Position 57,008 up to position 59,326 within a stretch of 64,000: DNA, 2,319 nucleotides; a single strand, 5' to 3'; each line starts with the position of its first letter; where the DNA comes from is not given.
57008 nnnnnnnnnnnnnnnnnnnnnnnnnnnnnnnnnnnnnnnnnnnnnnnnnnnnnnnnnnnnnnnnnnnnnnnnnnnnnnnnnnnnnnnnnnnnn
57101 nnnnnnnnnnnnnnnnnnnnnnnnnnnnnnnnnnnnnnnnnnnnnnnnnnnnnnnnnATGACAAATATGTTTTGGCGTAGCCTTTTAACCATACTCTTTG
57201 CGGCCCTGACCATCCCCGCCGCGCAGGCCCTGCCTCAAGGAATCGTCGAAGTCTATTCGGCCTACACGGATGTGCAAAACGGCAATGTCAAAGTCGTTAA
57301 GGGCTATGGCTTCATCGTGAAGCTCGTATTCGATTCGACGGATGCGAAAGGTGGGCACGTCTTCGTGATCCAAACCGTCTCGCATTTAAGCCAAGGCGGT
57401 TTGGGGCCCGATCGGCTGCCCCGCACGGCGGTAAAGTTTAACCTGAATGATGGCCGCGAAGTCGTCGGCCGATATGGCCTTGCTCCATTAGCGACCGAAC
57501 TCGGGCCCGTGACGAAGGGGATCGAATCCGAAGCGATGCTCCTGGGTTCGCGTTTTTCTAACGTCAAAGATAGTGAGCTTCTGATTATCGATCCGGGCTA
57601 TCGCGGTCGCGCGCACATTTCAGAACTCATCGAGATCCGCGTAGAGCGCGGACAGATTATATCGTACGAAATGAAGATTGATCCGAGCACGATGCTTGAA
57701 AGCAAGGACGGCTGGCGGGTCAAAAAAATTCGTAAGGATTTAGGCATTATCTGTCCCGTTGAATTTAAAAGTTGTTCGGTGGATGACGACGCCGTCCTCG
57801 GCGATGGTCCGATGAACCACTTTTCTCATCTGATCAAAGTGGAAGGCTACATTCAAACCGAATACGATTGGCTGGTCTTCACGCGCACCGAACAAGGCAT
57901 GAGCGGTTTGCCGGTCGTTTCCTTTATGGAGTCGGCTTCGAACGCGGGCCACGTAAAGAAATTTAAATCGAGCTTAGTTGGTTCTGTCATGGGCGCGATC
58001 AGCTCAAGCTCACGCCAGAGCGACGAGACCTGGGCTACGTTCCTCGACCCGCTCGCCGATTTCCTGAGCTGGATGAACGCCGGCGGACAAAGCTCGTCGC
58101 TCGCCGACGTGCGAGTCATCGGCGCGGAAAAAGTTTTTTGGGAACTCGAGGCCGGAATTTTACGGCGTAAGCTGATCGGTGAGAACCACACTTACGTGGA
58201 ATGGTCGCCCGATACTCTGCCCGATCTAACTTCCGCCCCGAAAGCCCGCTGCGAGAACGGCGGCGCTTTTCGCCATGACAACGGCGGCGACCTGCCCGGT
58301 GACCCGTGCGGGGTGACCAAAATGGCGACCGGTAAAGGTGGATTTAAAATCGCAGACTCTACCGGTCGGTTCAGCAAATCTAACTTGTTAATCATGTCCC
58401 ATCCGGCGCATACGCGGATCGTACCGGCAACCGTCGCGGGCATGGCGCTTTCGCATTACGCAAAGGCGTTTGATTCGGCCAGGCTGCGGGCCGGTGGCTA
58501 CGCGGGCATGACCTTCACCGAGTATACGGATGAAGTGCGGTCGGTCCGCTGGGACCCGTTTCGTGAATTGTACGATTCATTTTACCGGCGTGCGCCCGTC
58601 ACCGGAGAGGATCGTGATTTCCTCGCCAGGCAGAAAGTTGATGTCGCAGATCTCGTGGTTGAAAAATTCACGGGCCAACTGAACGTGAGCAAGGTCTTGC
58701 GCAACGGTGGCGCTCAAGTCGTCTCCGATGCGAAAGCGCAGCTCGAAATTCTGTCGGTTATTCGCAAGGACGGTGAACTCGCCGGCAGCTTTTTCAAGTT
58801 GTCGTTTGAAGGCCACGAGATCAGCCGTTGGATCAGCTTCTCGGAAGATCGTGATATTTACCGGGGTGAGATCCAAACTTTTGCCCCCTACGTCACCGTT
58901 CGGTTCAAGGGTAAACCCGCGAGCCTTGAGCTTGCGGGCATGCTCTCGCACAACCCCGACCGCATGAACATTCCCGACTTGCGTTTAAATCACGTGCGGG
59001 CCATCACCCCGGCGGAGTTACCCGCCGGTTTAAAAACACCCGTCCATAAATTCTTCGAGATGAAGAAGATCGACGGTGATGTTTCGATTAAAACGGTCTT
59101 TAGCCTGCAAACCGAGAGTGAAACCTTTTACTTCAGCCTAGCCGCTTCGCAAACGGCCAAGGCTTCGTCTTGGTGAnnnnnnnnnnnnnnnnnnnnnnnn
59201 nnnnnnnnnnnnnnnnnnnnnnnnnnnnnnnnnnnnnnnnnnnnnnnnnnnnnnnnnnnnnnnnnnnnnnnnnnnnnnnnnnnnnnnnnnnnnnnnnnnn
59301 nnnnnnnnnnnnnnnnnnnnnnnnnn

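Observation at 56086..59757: Secreted S1-like protease gene overlapped tail-to-tail by an ecotin gene, with a coupled upstream regulator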

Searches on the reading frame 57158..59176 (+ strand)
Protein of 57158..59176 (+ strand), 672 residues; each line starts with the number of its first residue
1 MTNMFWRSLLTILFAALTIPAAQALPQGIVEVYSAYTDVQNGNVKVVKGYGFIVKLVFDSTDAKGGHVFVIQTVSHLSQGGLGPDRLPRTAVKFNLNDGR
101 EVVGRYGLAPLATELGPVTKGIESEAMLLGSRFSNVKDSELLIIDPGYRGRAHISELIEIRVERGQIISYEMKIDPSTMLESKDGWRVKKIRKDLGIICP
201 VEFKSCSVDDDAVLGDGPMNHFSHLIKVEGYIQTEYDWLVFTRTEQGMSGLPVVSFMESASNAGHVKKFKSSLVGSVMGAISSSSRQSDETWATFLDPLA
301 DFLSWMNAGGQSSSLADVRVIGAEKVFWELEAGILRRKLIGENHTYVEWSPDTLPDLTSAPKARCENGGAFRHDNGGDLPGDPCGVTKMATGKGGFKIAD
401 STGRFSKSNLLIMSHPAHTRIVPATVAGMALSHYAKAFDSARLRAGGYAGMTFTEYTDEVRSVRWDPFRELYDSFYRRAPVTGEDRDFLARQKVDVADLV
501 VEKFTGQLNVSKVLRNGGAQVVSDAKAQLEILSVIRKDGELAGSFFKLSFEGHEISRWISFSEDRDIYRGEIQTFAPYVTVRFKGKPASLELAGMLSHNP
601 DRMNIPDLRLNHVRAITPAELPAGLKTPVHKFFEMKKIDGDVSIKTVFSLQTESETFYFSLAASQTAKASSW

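Call 3: search_protein_families(library=pfam, proteins=[window:57158-59176:+], max_evalue=1)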
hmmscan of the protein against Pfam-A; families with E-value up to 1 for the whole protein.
window:57158-59176:+ (672 aa): 0 families

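Call 4: search_protein_families(library=ncbifam, proteins=[window:57158-59176:+], max_evalue=1)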
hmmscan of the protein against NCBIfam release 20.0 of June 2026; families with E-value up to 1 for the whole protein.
window:57158-59176:+ (672 aa): 0 families

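Call 5: find_homologous_proteins(query=window:57158-59176:+)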
Query window:57158-59176:+ (672 aa): 2 proteins with E <= 0.001 among 8000 candidates.
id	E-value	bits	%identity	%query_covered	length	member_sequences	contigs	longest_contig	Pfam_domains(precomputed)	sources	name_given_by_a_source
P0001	0.0e+0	1475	97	100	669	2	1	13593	-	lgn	-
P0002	2.2e-143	497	41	97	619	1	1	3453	-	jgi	jgi:hypothetical protein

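Call 6: search_solved_structures(query=window:57158-59176:+, max_evalue=10, show_alignments=2)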
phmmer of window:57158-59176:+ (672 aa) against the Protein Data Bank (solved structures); distinct sequences matched with E-value up to 10: 1.
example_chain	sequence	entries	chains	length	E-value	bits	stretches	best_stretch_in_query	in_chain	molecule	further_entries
8xi2_N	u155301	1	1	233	0.68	11.3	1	449-500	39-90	G10 protein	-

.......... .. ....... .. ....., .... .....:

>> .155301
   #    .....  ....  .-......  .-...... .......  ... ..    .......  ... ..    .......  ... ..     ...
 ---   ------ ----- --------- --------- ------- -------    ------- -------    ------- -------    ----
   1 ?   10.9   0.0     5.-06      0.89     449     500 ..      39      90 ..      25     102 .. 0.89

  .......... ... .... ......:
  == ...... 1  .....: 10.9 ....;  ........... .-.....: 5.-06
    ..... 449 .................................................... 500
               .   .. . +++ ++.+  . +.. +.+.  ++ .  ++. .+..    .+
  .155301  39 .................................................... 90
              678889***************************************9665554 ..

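Call 8: find_encoding_contigs(protein=P0002, flank=10000)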
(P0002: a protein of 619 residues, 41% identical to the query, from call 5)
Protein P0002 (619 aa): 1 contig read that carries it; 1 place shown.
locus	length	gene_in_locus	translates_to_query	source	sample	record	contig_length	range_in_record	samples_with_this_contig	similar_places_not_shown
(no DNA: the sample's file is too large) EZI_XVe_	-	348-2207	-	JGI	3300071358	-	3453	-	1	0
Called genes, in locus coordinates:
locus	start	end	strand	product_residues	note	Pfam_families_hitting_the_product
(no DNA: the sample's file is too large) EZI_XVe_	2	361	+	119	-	?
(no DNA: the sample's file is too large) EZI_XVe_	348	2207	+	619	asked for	-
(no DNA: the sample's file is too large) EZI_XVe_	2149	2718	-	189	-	PF03974:Ecotin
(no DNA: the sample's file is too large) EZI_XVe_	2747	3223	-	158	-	PF03974:Ecotin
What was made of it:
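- The ecotin pairing rests on only three lineages, one of them without retrievable DNA (call 8).
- Tried and rejected: DNA of the JGI contig carrying P0002 and its two ecotins could not be fetched (call 8).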

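Call 9: find_encoding_contigs(protein=P0001, flank=10000)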
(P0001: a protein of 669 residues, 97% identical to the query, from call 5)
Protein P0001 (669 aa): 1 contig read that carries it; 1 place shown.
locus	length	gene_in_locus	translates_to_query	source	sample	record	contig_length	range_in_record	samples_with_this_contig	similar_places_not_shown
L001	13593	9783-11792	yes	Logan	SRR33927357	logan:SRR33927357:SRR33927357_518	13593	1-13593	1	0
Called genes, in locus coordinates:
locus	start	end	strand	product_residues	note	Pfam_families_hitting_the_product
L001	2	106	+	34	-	?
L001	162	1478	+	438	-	PF00324:AA_permease, PF13520:AA_permease_2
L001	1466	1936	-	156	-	PF07308:DUF1456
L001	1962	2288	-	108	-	PF03061:4HBT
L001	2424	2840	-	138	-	-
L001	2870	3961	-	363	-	-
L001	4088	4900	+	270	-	PF14394:DUF4423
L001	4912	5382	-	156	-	PF08327:AHSA1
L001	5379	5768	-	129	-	PF13778:DUF4174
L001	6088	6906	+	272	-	PF01814:Hemerythrin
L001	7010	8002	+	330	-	-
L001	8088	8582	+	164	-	PF10502:Peptidase_S26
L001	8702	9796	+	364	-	-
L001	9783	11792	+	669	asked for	-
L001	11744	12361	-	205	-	PF03974:Ecotin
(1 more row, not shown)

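Call 23: search_protein_representatives(alignment_id=A1)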
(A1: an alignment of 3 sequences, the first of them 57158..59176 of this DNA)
Query: 3 sequences, 672 profile positions. Proteins with E-value up to 0.001 (for the whole library): 7; up to 1e-10: 6; up to 1e-30: 6. The best 7 are listed.
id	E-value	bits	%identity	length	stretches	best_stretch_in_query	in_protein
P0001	0.0e+00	1418.3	-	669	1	4-672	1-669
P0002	0.0e+00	1119.0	-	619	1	1-666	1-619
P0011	8.6e-167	572.6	-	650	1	18-661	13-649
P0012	1.7e-58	214.8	-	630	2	6-435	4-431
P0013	2.2e-49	184.7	-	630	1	17-659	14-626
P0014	1.7e-34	135.4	-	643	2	13-385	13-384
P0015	2.0e-08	49.3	-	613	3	220-383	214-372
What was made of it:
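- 57158..59176 (+): Exported two-domain protein, 672 aa. The likely true start is 57167, which gives 669 aa. Only 7 related clusters exist among 1.84e9 representatives (call 23).
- Closest known: PA-clan serine/cysteine proteases. Different: The family has only 7 clusters in 1.84e9 representatives (call 23).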

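Call 27: find_encoding_contigs(protein=P0011, flank=6000, max_places=3)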
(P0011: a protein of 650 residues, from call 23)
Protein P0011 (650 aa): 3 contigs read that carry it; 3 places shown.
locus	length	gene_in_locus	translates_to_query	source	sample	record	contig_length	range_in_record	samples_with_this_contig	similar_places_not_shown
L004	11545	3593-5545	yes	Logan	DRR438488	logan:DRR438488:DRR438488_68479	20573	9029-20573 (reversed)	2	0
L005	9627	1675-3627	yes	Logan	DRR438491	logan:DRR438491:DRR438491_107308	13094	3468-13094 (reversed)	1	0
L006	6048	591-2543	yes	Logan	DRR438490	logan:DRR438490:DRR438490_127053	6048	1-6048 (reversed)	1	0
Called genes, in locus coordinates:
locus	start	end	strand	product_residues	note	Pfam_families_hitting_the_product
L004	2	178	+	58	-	?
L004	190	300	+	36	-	-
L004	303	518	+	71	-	PF05973:Gp49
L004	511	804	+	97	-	PF13443:HTH_26 (faint), PF13744:HTH_37 (weak)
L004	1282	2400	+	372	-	-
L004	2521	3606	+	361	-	-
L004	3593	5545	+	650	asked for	-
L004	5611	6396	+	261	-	PF01553:Acyltransferase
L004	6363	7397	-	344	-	PF01209:Ubie_methyltran, PF13489:Methyltransf_23, PF02353:CMAS, PF05175:MTS, PF13847:Methyltransf_31, PF08241:Methyltransf_11, PF08242:Methyltransf_12, PF13649:Methyltransf_25, +1 more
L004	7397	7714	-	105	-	-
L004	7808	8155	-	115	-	-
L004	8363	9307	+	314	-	-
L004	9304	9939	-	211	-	PF01914:MarC, PF01810:LysE (faint)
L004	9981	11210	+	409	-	PF01546:Peptidase_M20, PF07687:M20_dimer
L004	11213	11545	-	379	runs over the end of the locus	PF00487:FA_desaturase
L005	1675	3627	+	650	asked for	-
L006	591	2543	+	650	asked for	-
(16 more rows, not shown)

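Call 28: find_encoding_contigs(protein=P0012, flank=6000, max_places=3)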
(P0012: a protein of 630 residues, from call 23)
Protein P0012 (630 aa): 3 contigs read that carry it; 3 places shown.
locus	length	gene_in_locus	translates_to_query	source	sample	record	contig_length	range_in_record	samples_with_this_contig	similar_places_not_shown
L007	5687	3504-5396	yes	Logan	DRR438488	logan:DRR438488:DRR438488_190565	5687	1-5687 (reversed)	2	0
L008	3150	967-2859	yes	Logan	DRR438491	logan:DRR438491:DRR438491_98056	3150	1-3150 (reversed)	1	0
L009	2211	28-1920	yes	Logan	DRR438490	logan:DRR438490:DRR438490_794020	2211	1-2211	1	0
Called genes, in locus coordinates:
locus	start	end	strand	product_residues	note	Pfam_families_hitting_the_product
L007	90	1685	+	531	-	PF00890:FAD_binding_2, PF02910:Succ_DH_flav_C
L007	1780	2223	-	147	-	-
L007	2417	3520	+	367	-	-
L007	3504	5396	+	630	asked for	-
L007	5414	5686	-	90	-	?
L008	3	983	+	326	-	?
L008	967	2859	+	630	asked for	-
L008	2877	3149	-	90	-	?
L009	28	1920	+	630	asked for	-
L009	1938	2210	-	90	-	?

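Call 30: find_encoding_contigs(protein=P0013, flank=6000, max_places=3)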
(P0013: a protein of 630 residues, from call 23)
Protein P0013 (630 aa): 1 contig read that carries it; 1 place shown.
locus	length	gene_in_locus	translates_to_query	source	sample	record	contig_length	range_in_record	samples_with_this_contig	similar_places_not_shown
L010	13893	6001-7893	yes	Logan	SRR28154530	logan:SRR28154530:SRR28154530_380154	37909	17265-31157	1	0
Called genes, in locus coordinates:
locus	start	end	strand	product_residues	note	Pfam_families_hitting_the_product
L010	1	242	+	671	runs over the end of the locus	PF14508:GH97_N, PF10566:Glyco_hydro_97, PF14509:GH97_C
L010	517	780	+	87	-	-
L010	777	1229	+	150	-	PF02639:DUF188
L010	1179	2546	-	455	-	PF00128:Alpha-amylase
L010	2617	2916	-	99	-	-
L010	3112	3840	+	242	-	PF00753:Lactamase_B, PF16123:HAGH_C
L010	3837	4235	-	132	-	PF08274:Zn_Ribbon_YjdM, PF03831:YjdM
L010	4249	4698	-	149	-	-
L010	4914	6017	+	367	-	-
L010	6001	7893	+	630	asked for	-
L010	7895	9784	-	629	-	PF00474:SSF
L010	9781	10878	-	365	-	PF21088:MS_channel_1st, PF00924:MS_channel_2nd, PF21082:MS_channel_3rd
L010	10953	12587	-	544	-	PF01266:DAO, PF16901:DAO_C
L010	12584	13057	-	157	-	-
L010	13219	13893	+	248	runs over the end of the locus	PF00702:Hydrolase (weak), PF12710:HAD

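Call 31: find_encoding_contigs(protein=P0014, flank=6000, max_places=3)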
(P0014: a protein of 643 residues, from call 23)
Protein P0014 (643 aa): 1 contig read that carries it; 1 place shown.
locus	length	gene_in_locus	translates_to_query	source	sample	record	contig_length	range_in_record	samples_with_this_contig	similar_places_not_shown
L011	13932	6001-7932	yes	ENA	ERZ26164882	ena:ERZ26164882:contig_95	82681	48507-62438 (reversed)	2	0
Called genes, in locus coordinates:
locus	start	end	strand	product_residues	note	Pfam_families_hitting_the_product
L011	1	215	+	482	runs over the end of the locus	PF04371:PAD_porph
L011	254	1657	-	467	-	-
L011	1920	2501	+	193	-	PF04832:SOUL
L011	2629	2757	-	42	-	-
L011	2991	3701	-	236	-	-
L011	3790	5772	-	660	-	PF07715:Plug, PF00593:TonB_dep_Rec_b-barrel, PF14905:OMP_b-brl_3 (weak)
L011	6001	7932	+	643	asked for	-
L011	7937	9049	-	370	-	PF00933:Glyco_hydro_3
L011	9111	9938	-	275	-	PF00528:BPD_transp_1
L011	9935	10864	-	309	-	PF19300:BPD_transp_1_N, PF00528:BPD_transp_1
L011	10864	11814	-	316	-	-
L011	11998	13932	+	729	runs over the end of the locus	PF13400:Tad (weak)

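Call 36: search_solved_structures(query=A3, max_evalue=10, show_alignments=3)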
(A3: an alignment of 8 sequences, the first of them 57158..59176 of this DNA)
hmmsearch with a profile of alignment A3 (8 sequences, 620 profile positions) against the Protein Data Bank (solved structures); distinct sequences matched with E-value up to 10: 4.
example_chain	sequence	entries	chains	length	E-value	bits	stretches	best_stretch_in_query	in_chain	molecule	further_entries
9e78_3m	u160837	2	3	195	0.57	12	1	440-503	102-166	ArcMAP3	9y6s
3vnf_A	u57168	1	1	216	0.7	11.7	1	405-460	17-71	Membrane-associated protein VP24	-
3vne_A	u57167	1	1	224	0.75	11.6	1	405-460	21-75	Membrane-associated protein VP24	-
2x57_A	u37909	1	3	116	2.2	10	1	179-204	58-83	VASOACTIVE INTESTINAL POLYPEPTIDE RECEPTOR 2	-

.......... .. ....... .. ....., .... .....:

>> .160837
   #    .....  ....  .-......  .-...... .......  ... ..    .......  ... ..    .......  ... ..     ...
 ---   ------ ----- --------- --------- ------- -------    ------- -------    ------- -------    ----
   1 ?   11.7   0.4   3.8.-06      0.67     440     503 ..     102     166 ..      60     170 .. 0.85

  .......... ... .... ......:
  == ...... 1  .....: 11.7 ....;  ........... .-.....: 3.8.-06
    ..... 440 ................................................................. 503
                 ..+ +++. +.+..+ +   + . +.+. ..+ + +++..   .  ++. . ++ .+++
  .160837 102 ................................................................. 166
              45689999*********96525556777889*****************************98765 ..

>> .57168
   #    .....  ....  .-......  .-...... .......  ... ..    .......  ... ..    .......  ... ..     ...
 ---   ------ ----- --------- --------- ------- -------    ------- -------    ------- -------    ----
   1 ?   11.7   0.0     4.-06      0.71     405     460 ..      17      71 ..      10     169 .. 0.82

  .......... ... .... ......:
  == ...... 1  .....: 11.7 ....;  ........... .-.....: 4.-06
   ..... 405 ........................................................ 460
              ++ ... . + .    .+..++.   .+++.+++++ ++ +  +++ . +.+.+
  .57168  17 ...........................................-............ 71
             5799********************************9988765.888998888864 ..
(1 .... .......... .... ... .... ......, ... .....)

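Call 37: predict_structure(alignment_id=A3)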
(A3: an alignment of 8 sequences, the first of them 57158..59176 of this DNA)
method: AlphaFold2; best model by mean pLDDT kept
length: 672 residues; sequences in the alignment: 8
mean_pLDDT: 75.5   pTM: 0.79
mean pLDDT of the five models: 75.5, 72.9, 71.8, 69.9, 66.6
residues with pLDDT >= 90: 125; 70-90: 360; 50-70: 97; < 50: 90
segments of 3 or more residues with pLDDT < 50: 1-4, 13-22, 62-64, 260-271, 312-318, 352-373, 375-394, 665-672
pLDDT, mean of each block of 10 residues (from residue 1): 48 44 76 85 83 88 68 84 70 90 85 84 89 73 88 91 84 85 86 90 85 77 88 85 83 78 41 73 75 87 77 50 71 73 67 44 37 42 33 54 66 79 77 77 80 75 85 90 90 81 94 76 91 91 92 89 65 75 87 87 66 80 75 69 82 89 50 28
secondary structure, 60 per line:
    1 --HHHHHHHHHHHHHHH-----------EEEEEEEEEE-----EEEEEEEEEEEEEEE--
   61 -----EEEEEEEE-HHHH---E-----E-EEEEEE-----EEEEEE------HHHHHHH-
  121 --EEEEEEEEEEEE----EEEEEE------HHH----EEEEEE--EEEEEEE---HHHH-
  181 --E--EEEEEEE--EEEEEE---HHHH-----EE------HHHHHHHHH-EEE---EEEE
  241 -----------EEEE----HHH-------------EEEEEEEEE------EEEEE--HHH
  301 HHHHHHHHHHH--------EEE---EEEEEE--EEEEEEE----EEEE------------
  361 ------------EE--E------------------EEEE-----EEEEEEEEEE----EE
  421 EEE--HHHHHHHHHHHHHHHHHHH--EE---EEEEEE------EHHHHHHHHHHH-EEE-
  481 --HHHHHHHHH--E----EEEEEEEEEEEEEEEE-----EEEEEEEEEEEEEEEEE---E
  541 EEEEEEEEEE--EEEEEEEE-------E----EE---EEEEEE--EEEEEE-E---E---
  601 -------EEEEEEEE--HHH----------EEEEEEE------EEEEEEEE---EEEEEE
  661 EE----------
elements in order (helices of 4 or more, strands of 3 or more residues): H3-17 E29-38 E44-58 E66-73 H75-78 E90-95 E101-106 H113-119 E123-134 E139-144 E158-163 E166-172 H176-179 E186-192 E195-200 H204-207 H221-229 E231-233 E237-240 E252-255 E276-284 E291-295 H298-311 E320-322 E326-331 E334-340 E345-348 E396-399 E405-414 E419-423 H426-444 E452-457 H465-475 E477-479 H483-491 E499-514 E520-536 E540-550 E553-560 E578-583 E586-591 E608-615 E631-637 E644-651 E655-662
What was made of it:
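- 57158..59176 (+): AF2 model pLDDT 75.5, pTM 0.79 (call 37).
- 58211..58339 (+): Low-confidence inter-domain linker. It holds a Cys365...Cys384-bracketed loop with one copy of the octapeptide repeat G[GSN][AG][FI]RxDN (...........). Relatives have 1-3 copies. pLDDT 33-44 (call 37).
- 58343..59143 (+): C-terminal beta-rich domain of unknown function (residues 396-662). It weakly resembles LolB, AttH and DUF1329 half-barrels. AF2 pLDDT is about 75-94 here (call 37).
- On PA clan (chymotrypsin fold): AF2 gives the N-domain a pLDDT of about 70-91 (call 37).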

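Call 40: fold_search(model_id=the predicted structure, library=pdb)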
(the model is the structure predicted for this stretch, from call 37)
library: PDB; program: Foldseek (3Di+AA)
matches with E <= 10: 1046; with E <= 0.001: 4
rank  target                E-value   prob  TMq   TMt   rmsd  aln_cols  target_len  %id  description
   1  9n7y_B                1.9e-04  1.00  0.18  0.48  11.6       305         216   13  BioSAS-TEVp (C151A, core) bound to TEV protease cleavage peptide (released 2025-07-02)
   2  4fln_A                3.9e-04  0.92  0.17  0.23  20.8       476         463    9  Crystal structure of plant protease Deg2 (released 2012-09-19)
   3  4fln_B                5.6e-04  0.84  0.18  0.25  22.8       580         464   10  Crystal structure of plant protease Deg2 (released 2012-09-19)
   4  3pv2_C                5.9e-04  0.85  0.17  0.27  23.5       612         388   10  Structure of Legionella fallonii DegQ (wt) (released 2011-06-15)
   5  5il9_A                2.2e-03  0.89  0.19  0.26  20.1       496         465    9  Crystal structure of Deg9 (released 2017-03-08)
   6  9n7y_C                2.7e-03  1.00  0.18  0.48  11.4       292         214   14  BioSAS-TEVp (C151A, core) bound to TEV protease cleavage peptide (released 2025-07-02)
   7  1lvm_B                2.9e-03  1.00  0.18  0.47   8.0       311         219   10  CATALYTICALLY ACTIVE TOBACCO ETCH VIRUS PROTEASE COMPLEXED WITH PRODUCT (released 2002-11-27)
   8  2qf3_C                5.4e-03  0.99  0.16  0.46  11.2       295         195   12  Structure of the delta PDZ truncation of the DegS protease (released 2007-12-11)
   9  3wjt                  6.0e-03  0.51  0.08  0.24  17.4       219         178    9  Crystal structure of the L68D variant of mLolB (released 2014-03-05)
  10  5ilb_B                6.4e-03  0.80  0.19  0.26  21.2       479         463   10  Crystal structure of protease domain of Deg2 linked with the PDZ domain of Deg9 (released 2017-03-08)
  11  5ilb_A                7.8e-03  0.72  0.18  0.25  20.9       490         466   10  Crystal structure of protease domain of Deg2 linked with the PDZ domain of Deg9 (released 2017-03-08)
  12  3tjn_D                9.2e-03  0.97  0.16  0.48  10.3       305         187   13  HtrA1 catalytic domain, apo form (released 2012-05-16)
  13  1iwm_A                1.6e-02  0.44  0.08  0.26  17.6       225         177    6  Crystal Structure of the Outer Membrane Lipoprotein Receptor, LolB (released 2003-07-15)
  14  6zkx_A                2.1e-02  0.08  0.06  0.12  23.3       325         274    9  Crystal structure of InhA:01 TCR in complex with HLA-E (Y84C) bound to InhA (53-61 GCG) (released 2022-01-26)
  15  2d31_A                2.8e-02  0.06  0.06  0.11  24.1       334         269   10  Crystal structure of disulfide-linked HLA-G dimer (released 2006-03-14)
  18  2ich_B                4.3e-02  0.35  0.10  0.18  15.3       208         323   10  CRYSTAL STRUCTURE OF A PUTATIVE ATTH (NE1406) FROM NITROSOMONAS EUROPAEA AT 2.00 A RESOLUTION (released 2006-10-03)
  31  4z48_A                7.6e-02  0.21  0.10  0.23  13.8       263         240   14  Crystal structure of a DUF1329 family protein (DESPIG_00262) from Desulfovibrio piger ATCC 29098 at 1.75 A resolution (released 2015-04-22)
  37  2ich_A                9.4e-02  0.06  0.07  0.12  20.3       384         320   11  CRYSTAL STRUCTURE OF A PUTATIVE ATTH (NE1406) FROM NITROSOMONAS EUROPAEA AT 2.00 A RESOLUTION (released 2006-10-03)
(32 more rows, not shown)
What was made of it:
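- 57230..58102 (+): Chymotrypsin-fold (PA-clan) serine protease domain. Triad: His76 (57383-57385), Asp138 (57569-57571), Ser249 (57902-57904). Conserved Cys199 and Cys206. Foldseek PDB: TEV protease E 1.9e-4 (prob 1.0, TMt 0.48), then Deg2, DegQ, DegS and HtrA1 (TMt 0.46-0.51) (call 40).
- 58343..59143 (+): Foldseek: LolB 3wjt/1iwm prob 0.44-0.51, AttH 2ich, DUF1329 4z48 (call 40).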

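Call 54: find_related_loci(query=A1, collection=genome_contigs, flank=6000)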
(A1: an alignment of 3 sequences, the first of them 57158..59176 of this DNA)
Query A1 (672 aa) in genome_contigs; peptide patterns used: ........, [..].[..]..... (x = any residue, [..] = any of these).
35 stretches matched a pattern, but none encodes a relative of the query by tblastn (E <= 1e-3).

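Call 58: find_related_loci(query=A1, collection=metagenome_contigs, flank=6000)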
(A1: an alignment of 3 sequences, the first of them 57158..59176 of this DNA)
Query A1 (672 aa) in metagenome_contigs; peptide patterns used: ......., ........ (x = any residue, [..] = any of these).
50 stretches matched a pattern, but none encodes a relative of the query by tblastn (E <= 1e-3).

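Call 85: search_protein_families(library=padloc, proteins=[window:57158-59176:+], max_evalue=0.1)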
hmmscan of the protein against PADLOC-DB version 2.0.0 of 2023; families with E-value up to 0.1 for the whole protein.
window:57158-59176:+ (672 aa): 0 families
